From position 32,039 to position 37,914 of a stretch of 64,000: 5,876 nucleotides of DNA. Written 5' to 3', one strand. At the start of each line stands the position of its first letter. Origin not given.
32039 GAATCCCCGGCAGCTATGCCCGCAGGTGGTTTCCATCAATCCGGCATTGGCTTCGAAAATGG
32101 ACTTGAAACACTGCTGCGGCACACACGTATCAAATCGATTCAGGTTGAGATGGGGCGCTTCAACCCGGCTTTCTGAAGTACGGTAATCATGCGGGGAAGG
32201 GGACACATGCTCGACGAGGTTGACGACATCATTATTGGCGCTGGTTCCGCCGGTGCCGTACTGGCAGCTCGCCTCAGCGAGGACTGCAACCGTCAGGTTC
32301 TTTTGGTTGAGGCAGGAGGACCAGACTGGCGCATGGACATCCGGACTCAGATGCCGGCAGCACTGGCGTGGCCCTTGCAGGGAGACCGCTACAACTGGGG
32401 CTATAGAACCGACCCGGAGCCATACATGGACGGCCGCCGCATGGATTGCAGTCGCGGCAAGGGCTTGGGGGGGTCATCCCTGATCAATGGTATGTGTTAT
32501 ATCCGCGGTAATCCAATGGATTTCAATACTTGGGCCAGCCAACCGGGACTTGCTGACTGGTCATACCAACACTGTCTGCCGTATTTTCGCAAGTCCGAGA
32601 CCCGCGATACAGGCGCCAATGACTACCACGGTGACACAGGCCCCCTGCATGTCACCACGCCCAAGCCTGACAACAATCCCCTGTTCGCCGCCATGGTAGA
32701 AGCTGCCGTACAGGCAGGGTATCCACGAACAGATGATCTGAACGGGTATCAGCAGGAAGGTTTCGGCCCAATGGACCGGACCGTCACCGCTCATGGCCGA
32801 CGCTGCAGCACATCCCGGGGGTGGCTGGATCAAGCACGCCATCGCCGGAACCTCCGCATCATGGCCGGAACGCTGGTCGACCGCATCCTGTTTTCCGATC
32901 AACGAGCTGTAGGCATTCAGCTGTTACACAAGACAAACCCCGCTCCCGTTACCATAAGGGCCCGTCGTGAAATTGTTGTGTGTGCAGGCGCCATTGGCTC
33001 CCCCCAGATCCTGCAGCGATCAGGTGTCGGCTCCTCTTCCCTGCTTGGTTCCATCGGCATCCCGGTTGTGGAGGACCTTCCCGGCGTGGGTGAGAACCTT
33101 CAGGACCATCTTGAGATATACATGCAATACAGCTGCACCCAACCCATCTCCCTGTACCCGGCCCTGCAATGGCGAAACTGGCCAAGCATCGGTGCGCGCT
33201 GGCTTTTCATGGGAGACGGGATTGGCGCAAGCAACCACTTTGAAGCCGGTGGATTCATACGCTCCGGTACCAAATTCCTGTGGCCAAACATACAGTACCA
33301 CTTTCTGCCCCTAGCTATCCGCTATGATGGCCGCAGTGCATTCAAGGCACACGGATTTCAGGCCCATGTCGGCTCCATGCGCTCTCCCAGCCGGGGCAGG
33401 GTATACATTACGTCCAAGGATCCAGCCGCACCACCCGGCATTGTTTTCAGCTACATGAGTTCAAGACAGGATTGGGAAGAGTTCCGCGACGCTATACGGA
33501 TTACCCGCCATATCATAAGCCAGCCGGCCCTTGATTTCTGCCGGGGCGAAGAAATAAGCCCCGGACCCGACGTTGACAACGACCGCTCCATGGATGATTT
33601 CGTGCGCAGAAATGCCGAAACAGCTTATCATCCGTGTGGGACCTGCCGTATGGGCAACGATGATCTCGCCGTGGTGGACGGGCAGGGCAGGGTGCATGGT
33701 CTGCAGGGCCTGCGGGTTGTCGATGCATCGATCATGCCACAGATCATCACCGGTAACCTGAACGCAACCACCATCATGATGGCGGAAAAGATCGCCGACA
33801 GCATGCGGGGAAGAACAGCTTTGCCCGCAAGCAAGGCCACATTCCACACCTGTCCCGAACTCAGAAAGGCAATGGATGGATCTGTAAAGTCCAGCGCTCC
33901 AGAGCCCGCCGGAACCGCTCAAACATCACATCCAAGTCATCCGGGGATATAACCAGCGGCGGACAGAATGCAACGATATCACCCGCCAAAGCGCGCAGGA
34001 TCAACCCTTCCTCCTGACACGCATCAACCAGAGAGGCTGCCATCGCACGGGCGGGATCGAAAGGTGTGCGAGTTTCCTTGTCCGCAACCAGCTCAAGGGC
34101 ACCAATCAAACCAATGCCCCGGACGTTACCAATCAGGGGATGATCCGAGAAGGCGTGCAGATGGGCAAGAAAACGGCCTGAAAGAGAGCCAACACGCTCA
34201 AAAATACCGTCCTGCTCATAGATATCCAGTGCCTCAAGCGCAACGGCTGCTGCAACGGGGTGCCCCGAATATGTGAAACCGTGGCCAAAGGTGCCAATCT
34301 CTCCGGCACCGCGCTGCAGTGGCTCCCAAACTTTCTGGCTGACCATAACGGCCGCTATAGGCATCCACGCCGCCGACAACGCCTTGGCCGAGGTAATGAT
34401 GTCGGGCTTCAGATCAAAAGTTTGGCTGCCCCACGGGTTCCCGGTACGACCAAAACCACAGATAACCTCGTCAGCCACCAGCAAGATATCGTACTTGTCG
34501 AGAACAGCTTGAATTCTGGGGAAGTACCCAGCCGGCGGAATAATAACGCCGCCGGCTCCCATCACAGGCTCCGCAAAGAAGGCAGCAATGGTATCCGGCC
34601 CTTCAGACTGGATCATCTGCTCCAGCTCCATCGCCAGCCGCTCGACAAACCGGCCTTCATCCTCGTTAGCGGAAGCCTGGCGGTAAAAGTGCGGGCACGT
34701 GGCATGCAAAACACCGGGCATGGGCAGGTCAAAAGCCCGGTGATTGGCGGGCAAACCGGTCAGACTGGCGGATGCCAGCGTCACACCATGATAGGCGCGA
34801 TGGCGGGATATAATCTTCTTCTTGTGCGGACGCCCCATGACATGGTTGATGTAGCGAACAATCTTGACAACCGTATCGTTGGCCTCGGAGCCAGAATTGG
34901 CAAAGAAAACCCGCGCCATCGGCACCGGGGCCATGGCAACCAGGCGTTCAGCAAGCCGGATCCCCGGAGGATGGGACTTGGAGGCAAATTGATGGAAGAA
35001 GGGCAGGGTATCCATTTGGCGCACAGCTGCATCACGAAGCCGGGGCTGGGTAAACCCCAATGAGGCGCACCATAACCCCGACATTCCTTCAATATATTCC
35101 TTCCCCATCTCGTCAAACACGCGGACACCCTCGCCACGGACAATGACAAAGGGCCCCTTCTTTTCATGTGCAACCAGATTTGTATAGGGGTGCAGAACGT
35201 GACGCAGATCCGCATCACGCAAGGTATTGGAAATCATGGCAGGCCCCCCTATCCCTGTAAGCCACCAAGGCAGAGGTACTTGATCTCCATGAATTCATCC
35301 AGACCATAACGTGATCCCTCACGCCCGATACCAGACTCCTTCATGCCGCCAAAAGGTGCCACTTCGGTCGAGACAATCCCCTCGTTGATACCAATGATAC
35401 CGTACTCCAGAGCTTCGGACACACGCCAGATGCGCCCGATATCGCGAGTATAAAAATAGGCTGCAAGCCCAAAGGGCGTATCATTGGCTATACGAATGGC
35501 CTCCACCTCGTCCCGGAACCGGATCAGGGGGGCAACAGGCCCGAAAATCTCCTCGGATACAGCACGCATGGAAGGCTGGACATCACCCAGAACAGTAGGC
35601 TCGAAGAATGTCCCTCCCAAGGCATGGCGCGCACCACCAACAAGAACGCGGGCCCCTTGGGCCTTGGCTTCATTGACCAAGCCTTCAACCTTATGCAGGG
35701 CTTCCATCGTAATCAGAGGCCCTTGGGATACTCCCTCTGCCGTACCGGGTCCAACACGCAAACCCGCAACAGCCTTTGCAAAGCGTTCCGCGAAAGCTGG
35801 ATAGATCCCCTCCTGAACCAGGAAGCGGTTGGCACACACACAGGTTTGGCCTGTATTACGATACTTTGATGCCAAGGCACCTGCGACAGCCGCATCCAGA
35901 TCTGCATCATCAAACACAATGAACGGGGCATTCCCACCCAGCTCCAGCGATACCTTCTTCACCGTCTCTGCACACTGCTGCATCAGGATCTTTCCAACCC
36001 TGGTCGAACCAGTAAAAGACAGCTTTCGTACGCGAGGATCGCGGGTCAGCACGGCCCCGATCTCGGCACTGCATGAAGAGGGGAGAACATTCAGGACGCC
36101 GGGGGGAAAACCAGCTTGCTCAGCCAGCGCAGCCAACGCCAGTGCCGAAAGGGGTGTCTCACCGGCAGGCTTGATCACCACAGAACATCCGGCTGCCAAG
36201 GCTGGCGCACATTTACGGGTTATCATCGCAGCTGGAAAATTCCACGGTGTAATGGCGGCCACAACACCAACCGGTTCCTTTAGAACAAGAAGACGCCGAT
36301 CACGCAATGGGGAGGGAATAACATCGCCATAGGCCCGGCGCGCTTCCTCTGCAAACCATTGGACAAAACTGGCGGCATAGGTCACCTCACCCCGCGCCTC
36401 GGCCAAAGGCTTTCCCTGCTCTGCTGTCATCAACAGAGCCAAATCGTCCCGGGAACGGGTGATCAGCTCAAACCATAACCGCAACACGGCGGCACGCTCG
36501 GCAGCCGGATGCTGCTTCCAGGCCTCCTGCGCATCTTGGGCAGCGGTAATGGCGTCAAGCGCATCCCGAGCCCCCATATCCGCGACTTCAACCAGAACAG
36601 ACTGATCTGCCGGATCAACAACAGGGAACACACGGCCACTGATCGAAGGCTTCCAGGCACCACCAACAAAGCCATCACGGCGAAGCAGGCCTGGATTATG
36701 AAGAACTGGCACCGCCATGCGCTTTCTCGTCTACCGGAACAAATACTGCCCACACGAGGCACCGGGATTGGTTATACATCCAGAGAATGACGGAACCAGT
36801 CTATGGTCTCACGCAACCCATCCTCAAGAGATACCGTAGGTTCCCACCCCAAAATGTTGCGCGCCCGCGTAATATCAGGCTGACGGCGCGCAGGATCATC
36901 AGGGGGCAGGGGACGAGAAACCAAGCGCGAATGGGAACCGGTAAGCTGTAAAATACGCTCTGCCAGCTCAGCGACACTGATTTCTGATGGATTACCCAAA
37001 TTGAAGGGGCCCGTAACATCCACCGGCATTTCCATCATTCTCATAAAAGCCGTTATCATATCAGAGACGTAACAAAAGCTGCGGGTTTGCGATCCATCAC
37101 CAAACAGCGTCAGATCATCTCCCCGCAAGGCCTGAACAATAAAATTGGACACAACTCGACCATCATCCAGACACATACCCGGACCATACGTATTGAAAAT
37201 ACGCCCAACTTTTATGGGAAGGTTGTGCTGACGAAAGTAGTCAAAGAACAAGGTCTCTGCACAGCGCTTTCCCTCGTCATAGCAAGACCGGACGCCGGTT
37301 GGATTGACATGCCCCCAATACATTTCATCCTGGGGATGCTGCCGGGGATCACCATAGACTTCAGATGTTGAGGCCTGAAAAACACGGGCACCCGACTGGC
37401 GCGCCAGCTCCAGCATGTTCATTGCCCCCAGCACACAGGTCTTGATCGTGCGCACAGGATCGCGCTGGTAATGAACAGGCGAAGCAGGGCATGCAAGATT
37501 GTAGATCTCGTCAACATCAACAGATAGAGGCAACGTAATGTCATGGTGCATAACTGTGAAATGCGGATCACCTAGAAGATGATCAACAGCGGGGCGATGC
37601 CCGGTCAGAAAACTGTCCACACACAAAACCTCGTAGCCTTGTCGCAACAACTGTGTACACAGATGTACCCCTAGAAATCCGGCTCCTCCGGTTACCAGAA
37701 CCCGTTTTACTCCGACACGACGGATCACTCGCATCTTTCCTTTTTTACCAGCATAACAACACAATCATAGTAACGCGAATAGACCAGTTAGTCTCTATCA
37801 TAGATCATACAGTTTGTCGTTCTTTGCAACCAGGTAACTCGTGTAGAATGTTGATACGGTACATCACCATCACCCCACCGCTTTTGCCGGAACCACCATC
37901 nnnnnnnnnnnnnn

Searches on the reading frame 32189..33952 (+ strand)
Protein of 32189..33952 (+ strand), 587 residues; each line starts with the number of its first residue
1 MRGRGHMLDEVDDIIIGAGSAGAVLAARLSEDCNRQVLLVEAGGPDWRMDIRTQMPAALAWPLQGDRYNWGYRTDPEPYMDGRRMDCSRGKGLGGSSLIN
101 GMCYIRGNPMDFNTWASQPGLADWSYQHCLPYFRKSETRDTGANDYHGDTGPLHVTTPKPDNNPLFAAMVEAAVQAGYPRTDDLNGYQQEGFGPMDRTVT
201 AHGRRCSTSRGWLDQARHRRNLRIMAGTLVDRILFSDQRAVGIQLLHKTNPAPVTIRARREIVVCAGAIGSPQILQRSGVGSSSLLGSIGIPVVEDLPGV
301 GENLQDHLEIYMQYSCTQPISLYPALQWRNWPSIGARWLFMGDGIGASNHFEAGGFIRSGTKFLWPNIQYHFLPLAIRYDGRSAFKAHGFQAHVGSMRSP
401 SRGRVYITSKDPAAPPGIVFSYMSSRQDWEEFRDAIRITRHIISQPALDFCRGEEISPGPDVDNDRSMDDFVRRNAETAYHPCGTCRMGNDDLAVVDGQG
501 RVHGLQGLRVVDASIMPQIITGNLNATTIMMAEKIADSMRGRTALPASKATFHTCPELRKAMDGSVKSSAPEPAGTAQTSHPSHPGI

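Call 35: search_protein_families(library=pfam, proteins=[window:32189-33952:+], max_evalue=0.001)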
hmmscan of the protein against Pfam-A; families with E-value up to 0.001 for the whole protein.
window:32189-33952:+ (587 aa): 5 families
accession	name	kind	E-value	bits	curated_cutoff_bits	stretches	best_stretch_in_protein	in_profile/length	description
PF00732.25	GMC_oxred_N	-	5.1e-59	200.1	23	1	11-308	1-217/218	GMC oxidoreductase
PF05199.19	GMC_oxred_C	-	7.8e-39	133.8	24.6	1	401-532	3-139/139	GMC oxidoreductase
PF00890.30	FAD_binding_2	-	6.9e-07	29.2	20.4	0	214-271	150-206/414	FAD binding domain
PF01266.30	DAO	-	0.0002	21.4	27.9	0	14-46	3-35/353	FAD dependent oxidoreductase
PF13450.12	NAD_binding_8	-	0.00039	21.1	21.9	0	15-43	1-28/68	NAD(P)-binding Rossmann-like domain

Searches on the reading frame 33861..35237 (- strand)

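Call 35: search_protein_families(library=pfam, proteins=[window:33861-35237:-], max_evalue=0.001)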
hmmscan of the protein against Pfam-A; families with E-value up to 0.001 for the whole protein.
window:33861-35237:- (458 aa): 1 family
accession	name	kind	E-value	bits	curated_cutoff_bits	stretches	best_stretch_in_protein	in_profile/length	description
PF00202.27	Aminotran_3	-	3e-88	296.7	30.5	1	27-446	8-403/403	Aminotransferase class-III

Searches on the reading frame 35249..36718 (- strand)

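Call 35: search_protein_families(library=pfam, proteins=[window:35249-36718:-], max_evalue=0.001)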
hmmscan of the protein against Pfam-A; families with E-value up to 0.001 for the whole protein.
window:35249-36718:- (489 aa): 1 family
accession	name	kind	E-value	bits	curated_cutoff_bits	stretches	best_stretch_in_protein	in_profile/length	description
PF00171.27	Aldedh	-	1.2e-170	568.5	23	1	22-481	1-460/461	Aldehyde dehydrogenase family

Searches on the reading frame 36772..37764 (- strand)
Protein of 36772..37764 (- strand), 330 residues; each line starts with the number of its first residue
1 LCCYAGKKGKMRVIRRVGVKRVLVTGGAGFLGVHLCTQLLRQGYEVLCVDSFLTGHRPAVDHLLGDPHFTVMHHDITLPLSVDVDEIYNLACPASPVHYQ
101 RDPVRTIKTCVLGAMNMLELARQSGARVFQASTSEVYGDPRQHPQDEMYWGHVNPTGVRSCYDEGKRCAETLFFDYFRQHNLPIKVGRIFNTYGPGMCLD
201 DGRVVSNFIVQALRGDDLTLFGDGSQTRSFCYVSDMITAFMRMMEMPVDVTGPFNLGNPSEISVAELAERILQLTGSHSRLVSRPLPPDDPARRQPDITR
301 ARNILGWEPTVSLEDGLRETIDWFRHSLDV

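Call 35: search_protein_families(library=pfam, proteins=[window:36772-37764:-], max_evalue=0.001)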
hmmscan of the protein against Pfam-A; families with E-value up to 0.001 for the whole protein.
window:36772-37764:- (330 aa): 6 families
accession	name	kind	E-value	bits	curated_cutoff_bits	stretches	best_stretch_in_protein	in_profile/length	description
PF16363.11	GDP_Man_Dehyd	-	1.9e-51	175.9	27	1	23-320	1-332/332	GDP-mannose 4,6 dehydratase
PF01370.27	Epimerase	-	1.1e-48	166.2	20.9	1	22-257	1-240/240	NAD dependent epimerase/dehydratase family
PF07993.18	NAD_binding_4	-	2.1e-09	37.4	20.1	1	81-189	86-204/258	Male sterility protein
PF04321.23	RmlD_sub_bind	-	1.2e-06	28.3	27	1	21-282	2-238/287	RmlD substrate binding domain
PF01073.25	3Beta_HSD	-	3.2e-06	26.8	22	1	23-175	1-159/280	3-beta hydroxysteroid dehydrogenase/isomerase family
PF02719.21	Polysacc_synt_2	-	0.00012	21.8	20.2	0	22-47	1-26/293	Polysaccharide biosynthesis protein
